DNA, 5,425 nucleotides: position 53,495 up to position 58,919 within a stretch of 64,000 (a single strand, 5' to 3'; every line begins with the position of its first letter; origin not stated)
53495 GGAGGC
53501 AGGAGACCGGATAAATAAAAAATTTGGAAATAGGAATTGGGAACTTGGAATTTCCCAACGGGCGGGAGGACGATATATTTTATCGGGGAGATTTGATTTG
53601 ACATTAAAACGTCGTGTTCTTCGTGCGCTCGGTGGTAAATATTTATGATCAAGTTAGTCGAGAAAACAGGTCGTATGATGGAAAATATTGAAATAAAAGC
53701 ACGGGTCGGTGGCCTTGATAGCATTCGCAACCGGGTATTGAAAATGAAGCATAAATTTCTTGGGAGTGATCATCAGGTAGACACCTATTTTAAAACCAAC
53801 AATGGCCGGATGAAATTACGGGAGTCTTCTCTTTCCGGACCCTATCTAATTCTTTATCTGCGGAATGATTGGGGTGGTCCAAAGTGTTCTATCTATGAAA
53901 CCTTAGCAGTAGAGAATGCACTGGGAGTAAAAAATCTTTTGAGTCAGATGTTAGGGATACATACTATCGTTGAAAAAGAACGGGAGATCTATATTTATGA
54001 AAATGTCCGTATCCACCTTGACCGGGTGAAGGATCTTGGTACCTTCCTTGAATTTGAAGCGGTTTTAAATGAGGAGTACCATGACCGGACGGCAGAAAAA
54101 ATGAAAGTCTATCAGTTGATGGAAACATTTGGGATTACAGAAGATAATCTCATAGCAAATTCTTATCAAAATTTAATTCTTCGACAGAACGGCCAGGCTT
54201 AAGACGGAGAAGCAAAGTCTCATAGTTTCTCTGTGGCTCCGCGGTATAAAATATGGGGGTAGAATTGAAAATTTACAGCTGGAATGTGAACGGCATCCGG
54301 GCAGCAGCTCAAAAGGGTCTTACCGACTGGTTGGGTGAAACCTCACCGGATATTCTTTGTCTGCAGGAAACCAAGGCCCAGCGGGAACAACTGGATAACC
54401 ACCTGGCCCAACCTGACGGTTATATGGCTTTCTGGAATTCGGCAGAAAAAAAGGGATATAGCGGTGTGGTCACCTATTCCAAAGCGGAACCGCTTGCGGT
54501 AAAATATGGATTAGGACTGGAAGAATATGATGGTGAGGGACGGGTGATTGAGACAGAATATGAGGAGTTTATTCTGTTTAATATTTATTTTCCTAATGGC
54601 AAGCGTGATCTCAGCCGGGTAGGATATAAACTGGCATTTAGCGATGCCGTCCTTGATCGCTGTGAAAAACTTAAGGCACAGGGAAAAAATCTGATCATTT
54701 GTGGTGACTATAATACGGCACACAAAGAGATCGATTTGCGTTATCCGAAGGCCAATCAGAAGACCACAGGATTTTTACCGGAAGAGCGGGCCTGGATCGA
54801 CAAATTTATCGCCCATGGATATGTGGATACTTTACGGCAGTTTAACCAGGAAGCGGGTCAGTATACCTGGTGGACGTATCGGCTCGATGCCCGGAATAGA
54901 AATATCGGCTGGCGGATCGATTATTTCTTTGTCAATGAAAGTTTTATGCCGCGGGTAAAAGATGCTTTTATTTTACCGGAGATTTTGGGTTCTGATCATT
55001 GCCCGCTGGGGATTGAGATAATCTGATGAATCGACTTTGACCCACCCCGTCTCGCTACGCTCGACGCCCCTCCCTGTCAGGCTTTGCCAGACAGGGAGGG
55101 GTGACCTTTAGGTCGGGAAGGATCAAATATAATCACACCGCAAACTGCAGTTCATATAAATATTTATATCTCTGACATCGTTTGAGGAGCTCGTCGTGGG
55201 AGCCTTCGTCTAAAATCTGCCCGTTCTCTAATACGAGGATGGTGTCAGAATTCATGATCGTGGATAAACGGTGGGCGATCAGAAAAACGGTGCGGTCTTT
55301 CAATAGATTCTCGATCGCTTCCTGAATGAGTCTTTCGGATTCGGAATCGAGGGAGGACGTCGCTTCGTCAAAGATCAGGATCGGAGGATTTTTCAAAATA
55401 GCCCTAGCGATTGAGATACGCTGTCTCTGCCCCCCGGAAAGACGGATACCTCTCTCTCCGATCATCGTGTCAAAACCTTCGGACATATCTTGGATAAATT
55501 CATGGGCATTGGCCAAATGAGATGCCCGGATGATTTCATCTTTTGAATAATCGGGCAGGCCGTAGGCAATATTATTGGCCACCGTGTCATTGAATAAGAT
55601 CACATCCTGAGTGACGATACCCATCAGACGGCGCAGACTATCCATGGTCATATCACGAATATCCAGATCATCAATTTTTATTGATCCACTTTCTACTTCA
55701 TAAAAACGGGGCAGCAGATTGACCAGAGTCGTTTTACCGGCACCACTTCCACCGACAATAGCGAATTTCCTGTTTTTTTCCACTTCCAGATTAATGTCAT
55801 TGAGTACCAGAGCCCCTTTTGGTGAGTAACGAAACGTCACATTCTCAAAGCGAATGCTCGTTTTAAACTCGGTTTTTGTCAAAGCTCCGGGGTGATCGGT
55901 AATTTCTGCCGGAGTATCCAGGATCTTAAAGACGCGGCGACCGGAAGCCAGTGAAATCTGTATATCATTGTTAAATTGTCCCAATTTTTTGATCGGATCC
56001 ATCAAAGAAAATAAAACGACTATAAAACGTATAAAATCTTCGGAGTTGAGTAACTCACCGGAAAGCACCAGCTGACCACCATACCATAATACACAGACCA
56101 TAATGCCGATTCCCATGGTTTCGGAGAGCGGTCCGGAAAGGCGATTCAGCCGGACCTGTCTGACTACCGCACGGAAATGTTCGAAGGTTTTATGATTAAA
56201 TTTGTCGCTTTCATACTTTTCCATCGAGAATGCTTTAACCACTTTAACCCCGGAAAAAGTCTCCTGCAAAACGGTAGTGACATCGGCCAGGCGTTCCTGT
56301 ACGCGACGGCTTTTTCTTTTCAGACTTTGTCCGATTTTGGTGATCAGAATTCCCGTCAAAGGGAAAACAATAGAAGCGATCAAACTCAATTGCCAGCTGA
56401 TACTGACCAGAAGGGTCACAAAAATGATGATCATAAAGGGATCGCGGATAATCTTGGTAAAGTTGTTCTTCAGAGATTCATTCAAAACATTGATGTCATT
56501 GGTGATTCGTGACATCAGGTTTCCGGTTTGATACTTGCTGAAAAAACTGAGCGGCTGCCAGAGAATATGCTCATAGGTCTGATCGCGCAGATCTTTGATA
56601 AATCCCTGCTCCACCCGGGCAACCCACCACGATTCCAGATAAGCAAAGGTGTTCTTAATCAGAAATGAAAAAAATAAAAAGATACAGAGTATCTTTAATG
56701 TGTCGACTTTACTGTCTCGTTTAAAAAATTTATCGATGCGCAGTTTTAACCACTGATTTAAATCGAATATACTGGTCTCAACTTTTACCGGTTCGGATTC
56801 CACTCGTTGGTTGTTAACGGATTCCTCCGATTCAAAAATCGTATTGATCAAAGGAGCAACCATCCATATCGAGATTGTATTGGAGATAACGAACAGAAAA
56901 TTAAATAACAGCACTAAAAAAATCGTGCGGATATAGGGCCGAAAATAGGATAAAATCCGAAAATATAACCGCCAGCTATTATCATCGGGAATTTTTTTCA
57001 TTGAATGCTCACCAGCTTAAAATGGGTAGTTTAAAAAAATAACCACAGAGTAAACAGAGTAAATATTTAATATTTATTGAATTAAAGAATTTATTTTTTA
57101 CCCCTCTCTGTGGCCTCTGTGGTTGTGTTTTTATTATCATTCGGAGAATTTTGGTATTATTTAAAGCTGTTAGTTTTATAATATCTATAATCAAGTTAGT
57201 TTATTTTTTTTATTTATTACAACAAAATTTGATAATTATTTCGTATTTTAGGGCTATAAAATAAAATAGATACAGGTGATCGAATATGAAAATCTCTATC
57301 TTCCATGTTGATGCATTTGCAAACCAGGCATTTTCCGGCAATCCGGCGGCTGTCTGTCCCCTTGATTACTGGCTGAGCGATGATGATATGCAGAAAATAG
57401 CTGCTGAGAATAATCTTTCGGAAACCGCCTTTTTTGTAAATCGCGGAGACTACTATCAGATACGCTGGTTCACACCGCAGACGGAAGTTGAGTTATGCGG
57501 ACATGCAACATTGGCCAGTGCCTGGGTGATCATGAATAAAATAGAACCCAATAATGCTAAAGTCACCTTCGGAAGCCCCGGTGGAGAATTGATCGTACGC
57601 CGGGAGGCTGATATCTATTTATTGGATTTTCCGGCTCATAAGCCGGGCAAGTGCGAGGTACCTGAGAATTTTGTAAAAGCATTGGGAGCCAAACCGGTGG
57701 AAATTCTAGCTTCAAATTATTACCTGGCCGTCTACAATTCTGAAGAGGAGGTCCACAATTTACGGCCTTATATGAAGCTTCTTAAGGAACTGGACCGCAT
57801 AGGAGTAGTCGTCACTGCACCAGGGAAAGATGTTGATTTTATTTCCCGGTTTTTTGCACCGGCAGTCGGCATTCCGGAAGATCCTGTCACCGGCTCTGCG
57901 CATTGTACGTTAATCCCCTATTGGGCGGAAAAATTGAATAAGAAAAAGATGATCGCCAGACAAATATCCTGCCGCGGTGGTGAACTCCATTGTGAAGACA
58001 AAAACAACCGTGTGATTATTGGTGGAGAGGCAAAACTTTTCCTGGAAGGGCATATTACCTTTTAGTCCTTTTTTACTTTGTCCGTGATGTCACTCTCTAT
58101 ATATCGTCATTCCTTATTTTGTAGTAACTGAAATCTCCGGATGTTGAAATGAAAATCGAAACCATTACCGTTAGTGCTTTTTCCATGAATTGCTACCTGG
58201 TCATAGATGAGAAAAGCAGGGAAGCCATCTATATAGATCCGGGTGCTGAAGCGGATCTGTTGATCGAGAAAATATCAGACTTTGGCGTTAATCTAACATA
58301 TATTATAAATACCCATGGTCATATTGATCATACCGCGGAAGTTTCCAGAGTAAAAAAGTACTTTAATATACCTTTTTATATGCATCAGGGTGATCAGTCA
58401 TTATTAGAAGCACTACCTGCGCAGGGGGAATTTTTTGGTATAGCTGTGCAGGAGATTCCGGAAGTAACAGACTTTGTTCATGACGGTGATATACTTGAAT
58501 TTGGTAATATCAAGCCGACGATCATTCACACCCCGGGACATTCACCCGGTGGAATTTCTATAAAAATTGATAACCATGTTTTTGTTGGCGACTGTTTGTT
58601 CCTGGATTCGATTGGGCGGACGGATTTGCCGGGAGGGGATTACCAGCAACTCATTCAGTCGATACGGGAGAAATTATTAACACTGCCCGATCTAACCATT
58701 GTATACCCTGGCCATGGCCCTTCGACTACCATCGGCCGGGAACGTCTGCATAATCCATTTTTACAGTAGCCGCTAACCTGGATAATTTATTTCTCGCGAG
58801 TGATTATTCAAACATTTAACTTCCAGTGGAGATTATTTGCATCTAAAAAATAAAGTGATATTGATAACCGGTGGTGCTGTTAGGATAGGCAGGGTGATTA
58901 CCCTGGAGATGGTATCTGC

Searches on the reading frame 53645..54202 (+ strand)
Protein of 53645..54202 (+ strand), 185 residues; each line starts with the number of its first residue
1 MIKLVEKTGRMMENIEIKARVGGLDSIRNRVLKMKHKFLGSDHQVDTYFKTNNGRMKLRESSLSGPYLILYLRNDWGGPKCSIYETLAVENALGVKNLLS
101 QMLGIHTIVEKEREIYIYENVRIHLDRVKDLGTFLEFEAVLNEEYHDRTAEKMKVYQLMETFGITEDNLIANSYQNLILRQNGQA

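Call 73: search_protein_families(library=pfam, proteins=[window:53645-54202:+], max_evalue=0.00001)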
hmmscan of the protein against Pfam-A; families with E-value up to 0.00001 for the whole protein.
window:53645-54202:+ (185 aa): 1 family
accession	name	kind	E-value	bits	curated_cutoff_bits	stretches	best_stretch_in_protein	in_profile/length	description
PF01928.26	CYTH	-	7.9e-13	49.1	23.2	1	12-173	1-178/179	CYTH domain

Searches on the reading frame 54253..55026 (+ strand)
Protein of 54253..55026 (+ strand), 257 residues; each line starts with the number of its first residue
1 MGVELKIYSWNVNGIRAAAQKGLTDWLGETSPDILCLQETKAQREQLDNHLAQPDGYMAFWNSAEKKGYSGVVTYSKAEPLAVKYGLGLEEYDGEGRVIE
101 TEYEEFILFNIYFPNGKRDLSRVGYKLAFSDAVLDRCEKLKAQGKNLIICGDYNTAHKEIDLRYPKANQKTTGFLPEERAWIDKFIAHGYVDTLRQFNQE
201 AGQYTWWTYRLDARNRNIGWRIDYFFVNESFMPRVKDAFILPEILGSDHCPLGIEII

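Call 73: search_protein_families(library=pfam, proteins=[window:54253-55026:+], max_evalue=0.00001)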
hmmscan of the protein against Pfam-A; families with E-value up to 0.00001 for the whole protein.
window:54253-55026:+ (257 aa): 1 family
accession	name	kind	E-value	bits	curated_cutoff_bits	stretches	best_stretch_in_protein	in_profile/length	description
PF03372.29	Exo_endo_phos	-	8.7e-36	124.1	24.5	1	9-249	2-225/225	Endonuclease/Exonuclease/phosphatase family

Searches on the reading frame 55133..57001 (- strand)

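Call 74: search_protein_families(library=pfam, proteins=[window:55133-57001:-], max_evalue=0.00001)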
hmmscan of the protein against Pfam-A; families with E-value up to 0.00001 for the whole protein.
window:55133-57001:- (622 aa): 3 families
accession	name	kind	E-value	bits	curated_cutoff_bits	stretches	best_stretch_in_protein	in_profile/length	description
PF00664.28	ABC_membrane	-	6e-51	174.2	28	1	83-333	20-270/274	ABC transporter transmembrane region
PF00005.33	ABC_tran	-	5.6e-31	108.4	25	1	400-549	1-137/137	ABC transporter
PF02463.25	SMC_N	-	4.5e-06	26.7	40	0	494-589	135-209/220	RecF/RecN/SMC N terminal domain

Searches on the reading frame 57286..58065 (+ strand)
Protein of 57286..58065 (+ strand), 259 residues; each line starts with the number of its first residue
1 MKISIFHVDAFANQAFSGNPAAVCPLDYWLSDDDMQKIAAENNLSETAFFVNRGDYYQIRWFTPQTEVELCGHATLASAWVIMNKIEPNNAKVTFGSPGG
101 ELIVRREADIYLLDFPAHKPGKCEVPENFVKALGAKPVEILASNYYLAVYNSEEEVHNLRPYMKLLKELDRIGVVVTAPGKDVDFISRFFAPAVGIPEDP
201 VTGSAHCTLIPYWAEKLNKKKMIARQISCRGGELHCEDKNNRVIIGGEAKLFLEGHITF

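Call 74: search_protein_families(library=pfam, proteins=[window:57286-58065:+], max_evalue=0.00001)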
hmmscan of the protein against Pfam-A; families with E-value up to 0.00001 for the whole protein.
window:57286-58065:+ (259 aa): 1 family
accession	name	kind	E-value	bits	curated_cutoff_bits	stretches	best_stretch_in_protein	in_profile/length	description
PF02567.21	PhzC-PhzF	-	2.7e-53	181.8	27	1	8-255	1-281/281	Phenazine biosynthesis-like protein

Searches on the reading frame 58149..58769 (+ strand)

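Call 74: search_protein_families(library=pfam, proteins=[window:58149-58769:+], max_evalue=0.00001)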
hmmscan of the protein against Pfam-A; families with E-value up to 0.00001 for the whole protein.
window:58149-58769:+ (206 aa): 1 family
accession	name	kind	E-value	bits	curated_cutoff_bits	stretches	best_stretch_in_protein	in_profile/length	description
PF00753.33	Lactamase_B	-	2.5e-27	96.5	22.7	1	14-189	7-196/196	Metallo-beta-lactamase superfamily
